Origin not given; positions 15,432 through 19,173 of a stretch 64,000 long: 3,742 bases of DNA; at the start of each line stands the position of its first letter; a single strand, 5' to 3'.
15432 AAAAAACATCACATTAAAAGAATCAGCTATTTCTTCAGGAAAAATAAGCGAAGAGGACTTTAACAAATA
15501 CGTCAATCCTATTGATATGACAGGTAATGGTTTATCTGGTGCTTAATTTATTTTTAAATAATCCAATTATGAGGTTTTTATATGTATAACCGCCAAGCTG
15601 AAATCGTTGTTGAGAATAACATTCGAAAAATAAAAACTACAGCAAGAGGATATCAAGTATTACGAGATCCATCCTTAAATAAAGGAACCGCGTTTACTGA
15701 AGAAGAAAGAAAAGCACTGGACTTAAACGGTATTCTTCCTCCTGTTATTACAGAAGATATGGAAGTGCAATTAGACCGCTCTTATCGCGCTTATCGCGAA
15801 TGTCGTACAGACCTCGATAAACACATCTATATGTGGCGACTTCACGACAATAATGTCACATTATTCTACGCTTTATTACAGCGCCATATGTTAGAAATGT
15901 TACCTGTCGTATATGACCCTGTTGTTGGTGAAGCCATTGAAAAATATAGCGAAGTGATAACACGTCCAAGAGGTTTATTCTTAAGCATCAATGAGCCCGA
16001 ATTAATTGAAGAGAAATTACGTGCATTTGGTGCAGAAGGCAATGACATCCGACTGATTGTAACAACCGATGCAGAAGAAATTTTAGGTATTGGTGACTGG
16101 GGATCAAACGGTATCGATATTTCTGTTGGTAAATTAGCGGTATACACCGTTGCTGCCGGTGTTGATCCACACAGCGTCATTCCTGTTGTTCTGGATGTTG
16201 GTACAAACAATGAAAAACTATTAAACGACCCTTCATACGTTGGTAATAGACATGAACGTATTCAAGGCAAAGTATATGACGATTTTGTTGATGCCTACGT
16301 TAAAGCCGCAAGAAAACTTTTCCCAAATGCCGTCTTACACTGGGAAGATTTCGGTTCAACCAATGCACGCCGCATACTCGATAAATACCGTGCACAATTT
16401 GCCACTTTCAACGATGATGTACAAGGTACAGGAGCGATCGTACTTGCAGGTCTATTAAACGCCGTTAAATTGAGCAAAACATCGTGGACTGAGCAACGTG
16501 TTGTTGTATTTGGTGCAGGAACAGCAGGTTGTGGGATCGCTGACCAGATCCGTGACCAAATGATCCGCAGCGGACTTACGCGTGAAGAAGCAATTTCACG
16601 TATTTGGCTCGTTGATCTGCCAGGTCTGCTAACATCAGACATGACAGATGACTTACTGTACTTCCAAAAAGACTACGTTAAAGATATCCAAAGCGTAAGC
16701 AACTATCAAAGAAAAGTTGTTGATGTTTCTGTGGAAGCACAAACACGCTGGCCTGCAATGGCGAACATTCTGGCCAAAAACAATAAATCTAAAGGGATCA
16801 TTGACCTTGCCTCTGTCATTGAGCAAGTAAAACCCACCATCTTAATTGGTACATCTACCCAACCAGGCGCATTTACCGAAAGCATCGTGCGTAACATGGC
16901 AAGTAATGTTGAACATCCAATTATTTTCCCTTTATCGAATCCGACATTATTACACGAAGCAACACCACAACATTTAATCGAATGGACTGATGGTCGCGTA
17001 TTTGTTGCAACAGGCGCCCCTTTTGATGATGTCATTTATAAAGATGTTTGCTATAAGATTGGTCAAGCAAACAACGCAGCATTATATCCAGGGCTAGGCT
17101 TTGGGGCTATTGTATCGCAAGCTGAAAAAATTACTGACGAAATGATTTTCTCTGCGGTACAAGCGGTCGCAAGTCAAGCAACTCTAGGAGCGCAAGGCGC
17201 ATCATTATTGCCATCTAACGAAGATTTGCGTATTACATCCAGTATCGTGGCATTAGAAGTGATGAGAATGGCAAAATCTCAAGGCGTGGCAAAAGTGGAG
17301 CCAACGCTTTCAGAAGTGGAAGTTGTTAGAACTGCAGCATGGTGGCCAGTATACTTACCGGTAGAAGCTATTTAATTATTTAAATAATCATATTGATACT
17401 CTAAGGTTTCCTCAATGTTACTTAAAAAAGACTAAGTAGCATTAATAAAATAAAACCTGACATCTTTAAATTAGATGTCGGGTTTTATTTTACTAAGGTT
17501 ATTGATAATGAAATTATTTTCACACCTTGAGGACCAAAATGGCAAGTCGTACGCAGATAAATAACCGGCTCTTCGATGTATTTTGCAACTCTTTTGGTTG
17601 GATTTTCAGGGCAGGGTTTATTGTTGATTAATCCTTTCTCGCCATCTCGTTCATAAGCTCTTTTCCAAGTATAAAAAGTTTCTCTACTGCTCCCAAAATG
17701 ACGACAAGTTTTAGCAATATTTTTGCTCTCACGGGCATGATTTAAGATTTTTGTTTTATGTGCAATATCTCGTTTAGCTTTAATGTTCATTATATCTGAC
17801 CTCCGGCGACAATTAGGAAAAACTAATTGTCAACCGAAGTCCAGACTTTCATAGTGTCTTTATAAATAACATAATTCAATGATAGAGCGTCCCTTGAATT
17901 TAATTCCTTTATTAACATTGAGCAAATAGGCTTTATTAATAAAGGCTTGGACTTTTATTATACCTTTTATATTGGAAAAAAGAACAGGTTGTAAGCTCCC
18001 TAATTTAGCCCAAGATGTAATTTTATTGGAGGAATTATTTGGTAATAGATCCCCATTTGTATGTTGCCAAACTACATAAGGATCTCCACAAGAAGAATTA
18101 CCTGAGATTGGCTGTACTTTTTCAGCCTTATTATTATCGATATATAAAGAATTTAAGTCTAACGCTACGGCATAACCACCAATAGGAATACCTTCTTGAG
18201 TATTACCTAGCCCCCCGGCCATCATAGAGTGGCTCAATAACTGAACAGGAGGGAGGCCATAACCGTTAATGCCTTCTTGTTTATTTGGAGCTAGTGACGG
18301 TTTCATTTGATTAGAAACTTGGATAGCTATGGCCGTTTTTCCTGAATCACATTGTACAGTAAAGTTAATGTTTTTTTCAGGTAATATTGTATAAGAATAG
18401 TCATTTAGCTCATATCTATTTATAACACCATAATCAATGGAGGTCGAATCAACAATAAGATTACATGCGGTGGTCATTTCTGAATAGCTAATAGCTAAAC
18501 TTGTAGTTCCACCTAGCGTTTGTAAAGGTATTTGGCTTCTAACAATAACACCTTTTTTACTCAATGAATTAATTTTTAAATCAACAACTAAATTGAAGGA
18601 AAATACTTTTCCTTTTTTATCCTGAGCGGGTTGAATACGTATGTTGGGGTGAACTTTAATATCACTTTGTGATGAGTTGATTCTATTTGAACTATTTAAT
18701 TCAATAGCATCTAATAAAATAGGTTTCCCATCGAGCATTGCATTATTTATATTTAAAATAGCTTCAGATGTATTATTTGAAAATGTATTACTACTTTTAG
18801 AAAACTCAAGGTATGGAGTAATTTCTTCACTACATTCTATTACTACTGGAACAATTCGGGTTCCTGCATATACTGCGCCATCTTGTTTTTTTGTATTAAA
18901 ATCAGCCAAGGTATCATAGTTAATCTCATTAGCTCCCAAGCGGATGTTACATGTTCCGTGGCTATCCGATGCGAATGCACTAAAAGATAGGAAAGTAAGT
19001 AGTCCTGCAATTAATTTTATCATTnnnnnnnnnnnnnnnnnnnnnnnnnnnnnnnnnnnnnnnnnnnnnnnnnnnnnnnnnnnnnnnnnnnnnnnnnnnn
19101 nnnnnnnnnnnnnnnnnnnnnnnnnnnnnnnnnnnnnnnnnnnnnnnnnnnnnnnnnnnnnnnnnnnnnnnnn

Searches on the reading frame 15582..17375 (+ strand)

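Call 29: search_protein_families(library=pfam, proteins=[window:15582-17375:+], max_evalue=0.001)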
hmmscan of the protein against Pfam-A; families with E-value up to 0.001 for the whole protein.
window:15582-17375:+ (597 aa): 2 families
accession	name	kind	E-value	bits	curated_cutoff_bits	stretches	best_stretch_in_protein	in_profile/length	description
PF03949.21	Malic_M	-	1.4e-88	297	23.5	1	280-564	1-257/258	Malic enzyme, NAD binding domain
PF00390.24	malic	-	1.9e-65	220.6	23.1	1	89-270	2-182/182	Malic enzyme, N-terminal domain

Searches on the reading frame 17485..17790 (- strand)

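Call 29: search_protein_families(library=pfam, proteins=[window:17485-17790:-], max_evalue=0.001)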
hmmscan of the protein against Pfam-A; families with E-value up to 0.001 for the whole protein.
window:17485-17790:- (101 aa): 4 families
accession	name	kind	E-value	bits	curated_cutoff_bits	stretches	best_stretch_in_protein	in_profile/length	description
PF13518.12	HTH_28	-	2.8e-10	40.6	25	1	11-58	1-48/52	Helix-turn-helix domain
PF13551.12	HTH_29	-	6.9e-08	32.9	28.1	1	13-66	3-55/64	Winged helix-turn helix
PF13384.12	HTH_23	-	1.1e-05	25.5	24.6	1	11-55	6-50/50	Homeodomain-like domain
PF01527.26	HTH_Tnp_1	-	5.5e-05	23.8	24.1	1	12-53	12-53/75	Transposase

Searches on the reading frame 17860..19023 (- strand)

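Call 30: search_protein_families(library=pfam, proteins=[window:17860-19023:-], max_evalue=0.001)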
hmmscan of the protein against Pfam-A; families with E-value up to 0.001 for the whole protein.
window:17860-19023:- (387 aa): 1 family
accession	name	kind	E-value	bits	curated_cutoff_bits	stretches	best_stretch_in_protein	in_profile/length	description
PF06551.18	DUF1120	-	7.1e-07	29.8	21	1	185-285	10-116/116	Protein of unknown function (DUF1120)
